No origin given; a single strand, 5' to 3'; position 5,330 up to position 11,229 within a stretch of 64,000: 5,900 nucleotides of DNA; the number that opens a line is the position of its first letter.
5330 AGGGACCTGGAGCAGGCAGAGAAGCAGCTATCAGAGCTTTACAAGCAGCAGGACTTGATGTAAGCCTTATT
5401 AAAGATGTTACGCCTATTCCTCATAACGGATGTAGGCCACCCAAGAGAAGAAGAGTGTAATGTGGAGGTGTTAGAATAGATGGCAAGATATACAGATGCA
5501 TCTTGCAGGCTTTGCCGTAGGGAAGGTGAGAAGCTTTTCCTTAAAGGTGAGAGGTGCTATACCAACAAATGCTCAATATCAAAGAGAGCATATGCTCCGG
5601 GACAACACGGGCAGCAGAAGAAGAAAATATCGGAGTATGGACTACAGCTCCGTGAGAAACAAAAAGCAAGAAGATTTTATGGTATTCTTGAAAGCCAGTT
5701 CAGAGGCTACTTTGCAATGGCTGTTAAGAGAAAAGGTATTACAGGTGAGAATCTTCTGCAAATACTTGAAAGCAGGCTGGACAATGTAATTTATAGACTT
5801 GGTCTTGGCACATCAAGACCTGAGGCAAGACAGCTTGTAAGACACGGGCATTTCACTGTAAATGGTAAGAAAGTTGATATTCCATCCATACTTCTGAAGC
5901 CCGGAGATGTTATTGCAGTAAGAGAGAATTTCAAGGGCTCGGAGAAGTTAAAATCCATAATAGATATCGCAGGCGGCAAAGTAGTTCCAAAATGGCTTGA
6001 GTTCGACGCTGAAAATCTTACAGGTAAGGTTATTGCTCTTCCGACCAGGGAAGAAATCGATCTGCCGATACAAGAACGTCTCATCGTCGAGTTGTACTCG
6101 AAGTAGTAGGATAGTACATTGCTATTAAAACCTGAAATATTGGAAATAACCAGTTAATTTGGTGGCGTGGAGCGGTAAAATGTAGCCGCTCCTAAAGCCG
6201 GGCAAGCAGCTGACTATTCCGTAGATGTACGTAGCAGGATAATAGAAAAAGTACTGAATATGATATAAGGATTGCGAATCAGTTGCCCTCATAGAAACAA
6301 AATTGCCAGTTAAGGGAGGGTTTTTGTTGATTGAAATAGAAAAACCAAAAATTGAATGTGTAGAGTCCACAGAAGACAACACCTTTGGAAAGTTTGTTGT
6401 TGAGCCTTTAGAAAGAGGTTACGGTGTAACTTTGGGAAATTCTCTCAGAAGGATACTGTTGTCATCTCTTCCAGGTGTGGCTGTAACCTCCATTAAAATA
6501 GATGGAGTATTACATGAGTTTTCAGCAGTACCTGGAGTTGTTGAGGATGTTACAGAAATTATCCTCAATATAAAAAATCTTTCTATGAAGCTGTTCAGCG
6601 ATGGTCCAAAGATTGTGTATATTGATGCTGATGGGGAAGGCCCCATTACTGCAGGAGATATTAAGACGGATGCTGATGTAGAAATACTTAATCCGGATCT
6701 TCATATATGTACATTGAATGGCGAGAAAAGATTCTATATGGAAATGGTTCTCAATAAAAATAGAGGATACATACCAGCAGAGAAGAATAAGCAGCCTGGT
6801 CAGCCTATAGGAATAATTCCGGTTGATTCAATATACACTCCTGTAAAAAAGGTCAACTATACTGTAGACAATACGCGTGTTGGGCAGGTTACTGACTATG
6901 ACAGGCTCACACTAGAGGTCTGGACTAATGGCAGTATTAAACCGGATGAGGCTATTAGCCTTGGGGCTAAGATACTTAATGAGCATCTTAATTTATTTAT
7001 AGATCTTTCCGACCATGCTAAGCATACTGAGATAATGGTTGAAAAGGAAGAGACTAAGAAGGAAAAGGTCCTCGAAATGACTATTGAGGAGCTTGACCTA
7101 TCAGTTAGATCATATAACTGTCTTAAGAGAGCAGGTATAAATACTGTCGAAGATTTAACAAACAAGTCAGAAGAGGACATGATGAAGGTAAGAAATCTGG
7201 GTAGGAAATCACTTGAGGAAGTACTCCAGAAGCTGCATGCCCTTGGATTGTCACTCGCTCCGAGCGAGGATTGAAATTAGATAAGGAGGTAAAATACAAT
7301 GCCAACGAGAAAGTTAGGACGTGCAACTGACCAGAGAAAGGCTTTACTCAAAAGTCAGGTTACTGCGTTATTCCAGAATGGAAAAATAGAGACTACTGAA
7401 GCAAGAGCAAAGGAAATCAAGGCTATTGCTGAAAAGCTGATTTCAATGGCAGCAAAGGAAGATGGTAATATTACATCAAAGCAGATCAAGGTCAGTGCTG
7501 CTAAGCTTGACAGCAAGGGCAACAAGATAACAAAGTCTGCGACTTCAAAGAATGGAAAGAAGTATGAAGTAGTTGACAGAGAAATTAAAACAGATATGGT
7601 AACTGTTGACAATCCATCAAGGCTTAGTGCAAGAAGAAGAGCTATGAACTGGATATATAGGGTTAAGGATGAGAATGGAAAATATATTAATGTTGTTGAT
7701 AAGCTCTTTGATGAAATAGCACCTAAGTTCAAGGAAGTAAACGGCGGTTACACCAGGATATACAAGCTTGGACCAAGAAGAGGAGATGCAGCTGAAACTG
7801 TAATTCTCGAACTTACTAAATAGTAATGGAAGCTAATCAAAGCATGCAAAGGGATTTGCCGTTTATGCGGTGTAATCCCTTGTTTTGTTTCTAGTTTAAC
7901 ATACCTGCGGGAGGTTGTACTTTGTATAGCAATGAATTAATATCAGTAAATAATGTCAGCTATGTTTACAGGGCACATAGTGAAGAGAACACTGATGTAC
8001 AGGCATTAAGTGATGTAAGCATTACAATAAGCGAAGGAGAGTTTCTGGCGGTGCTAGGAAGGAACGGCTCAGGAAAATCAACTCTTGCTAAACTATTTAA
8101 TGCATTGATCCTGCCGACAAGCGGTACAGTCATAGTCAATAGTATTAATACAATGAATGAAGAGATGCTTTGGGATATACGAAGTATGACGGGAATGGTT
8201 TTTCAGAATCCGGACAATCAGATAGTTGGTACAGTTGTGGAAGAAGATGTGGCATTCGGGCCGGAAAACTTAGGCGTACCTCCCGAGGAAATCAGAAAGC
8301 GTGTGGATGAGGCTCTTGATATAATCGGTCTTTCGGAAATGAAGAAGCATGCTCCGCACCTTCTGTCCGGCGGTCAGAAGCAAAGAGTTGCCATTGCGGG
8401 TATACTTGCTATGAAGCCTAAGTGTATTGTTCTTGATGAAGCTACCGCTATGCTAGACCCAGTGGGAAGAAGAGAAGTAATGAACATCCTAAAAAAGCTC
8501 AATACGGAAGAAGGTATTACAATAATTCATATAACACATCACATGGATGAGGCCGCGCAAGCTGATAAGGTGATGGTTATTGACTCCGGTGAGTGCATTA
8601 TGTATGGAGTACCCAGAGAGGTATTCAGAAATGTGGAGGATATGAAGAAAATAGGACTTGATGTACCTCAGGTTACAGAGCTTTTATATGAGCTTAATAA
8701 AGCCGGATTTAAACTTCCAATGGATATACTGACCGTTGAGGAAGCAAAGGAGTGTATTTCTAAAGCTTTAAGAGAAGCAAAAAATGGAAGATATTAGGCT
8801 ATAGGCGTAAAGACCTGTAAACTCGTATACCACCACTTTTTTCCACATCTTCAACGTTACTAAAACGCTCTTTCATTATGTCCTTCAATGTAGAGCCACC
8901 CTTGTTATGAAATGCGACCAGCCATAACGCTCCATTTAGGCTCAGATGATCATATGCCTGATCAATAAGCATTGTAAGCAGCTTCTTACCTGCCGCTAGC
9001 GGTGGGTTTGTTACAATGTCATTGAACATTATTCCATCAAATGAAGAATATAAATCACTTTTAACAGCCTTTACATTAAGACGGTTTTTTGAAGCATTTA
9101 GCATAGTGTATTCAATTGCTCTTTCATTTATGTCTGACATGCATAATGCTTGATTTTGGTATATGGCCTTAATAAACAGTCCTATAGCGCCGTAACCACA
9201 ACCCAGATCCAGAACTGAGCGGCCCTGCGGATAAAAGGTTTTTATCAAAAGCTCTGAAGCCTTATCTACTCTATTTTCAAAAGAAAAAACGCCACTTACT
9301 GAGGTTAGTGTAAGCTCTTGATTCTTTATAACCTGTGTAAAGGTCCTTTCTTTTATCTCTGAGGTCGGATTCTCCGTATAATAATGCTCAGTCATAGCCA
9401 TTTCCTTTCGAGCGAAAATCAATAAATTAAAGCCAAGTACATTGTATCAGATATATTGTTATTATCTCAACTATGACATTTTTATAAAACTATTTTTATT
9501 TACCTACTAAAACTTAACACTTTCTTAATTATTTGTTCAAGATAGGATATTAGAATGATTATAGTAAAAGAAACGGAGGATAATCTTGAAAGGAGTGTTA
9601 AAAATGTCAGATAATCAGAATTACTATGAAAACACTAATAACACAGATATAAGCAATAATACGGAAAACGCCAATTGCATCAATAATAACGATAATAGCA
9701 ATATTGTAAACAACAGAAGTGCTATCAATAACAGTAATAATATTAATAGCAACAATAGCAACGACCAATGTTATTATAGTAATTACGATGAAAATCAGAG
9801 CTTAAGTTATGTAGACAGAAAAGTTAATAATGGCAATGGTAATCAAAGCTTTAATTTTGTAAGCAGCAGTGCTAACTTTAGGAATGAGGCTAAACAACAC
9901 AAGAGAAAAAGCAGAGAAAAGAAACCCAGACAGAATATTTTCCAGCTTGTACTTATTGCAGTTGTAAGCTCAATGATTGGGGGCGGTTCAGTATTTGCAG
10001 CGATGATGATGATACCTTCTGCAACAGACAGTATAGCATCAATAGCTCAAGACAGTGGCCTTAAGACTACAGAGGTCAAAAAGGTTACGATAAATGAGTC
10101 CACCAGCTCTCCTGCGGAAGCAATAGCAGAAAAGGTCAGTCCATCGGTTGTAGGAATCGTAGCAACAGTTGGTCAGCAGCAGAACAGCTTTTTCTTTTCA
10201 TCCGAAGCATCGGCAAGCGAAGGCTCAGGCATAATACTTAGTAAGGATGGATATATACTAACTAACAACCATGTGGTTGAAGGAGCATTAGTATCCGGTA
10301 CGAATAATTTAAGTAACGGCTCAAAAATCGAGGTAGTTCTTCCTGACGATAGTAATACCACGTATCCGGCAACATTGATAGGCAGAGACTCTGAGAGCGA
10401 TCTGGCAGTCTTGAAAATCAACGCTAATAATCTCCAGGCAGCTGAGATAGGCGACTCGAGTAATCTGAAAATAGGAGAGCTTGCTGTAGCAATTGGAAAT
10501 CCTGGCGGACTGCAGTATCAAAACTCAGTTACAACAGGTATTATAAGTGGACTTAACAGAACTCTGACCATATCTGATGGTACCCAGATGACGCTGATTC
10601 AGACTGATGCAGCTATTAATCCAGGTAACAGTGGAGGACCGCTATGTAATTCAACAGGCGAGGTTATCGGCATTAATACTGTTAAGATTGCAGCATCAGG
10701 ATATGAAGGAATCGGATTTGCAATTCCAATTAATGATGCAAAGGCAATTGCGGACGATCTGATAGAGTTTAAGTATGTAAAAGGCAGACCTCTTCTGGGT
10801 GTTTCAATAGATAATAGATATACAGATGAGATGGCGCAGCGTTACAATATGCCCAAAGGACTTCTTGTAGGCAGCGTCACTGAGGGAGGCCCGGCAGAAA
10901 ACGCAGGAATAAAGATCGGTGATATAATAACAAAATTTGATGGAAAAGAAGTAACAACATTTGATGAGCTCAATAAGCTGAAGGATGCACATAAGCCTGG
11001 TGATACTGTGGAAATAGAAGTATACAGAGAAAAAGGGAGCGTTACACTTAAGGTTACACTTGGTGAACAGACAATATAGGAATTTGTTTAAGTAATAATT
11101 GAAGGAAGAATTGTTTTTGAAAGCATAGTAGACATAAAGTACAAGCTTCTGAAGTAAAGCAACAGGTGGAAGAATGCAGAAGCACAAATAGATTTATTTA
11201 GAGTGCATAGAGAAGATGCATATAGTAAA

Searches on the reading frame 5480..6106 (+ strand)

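Call 66: search_protein_families(library=pfam, proteins=[window:5480-6106:+], max_evalue=0.0001)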
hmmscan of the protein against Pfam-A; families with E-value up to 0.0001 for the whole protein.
window:5480-6106:+ (208 aa): 2 families
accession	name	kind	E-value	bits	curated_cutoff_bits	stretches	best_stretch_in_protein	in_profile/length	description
PF00163.24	Ribosomal_S4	-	2.5e-35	121.5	23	1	3-97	1-95/95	Ribosomal protein S4/S9 N-terminal domain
PF01479.30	S4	-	4.1e-20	71.7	22.8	1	99-145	2-48/48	S4 domain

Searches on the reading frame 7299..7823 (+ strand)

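Call 66: search_protein_families(library=pfam, proteins=[window:7299-7823:+], max_evalue=0.0001)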
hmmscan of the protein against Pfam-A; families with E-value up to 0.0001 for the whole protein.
window:7299-7823:+ (174 aa): 1 family
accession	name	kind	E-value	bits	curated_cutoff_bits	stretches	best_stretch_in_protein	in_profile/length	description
PF01196.24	Ribosomal_L17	-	6.2e-30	104.4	27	1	16-172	1-96/97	Ribosomal protein L17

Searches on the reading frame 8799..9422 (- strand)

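Call 67: search_protein_families(library=pfam, proteins=[window:8799-9422:-], max_evalue=0.0001)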
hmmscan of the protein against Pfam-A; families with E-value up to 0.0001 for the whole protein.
window:8799-9422:- (207 aa): 5 families
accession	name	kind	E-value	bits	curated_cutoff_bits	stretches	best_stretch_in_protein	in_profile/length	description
PF05175.20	MTS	-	3.2e-37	128.2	23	1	36-203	1-170/170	Methyltransferase small domain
PF13649.12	Methyltransf_25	-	1.9e-06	28.9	27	1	70-126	1-57/97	Methyltransferase domain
PF13847.12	Methyltransf_31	-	8.1e-06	26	27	1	67-129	4-67/145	Methyltransferase domain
PF06325.19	PrmA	-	1e-05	25.6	22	1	62-188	157-278/296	Ribosomal protein L11 methyltransferase (PrmA)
PF10294.15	Methyltransf_16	-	2.4e-05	24.6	21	1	66-117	46-98/174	Lysine methyltransferase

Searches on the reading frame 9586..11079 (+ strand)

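Call 67: search_protein_families(library=pfam, proteins=[window:9586-11079:+], max_evalue=0.0001)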
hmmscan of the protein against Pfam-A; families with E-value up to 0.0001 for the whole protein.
window:9586-11079:+ (497 aa): 5 families
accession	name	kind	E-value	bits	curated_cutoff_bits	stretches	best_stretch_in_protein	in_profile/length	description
PF13365.12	Trypsin_2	-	1.8e-36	126.4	27.6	1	213-363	1-144/144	Trypsin-like peptidase domain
PF00089.32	Trypsin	-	1.7e-20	74.2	20.6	1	198-386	8-217/220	Trypsin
PF13180.12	PDZ_2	-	1.5e-18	67.3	27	1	402-492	1-80/80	PDZ domain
PF17820.7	PDZ_6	-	1.8e-10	40.9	27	1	428-479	2-52/54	PDZ domain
PF00595.29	PDZ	-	1.9e-08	35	23.2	1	400-479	8-80/81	PDZ domain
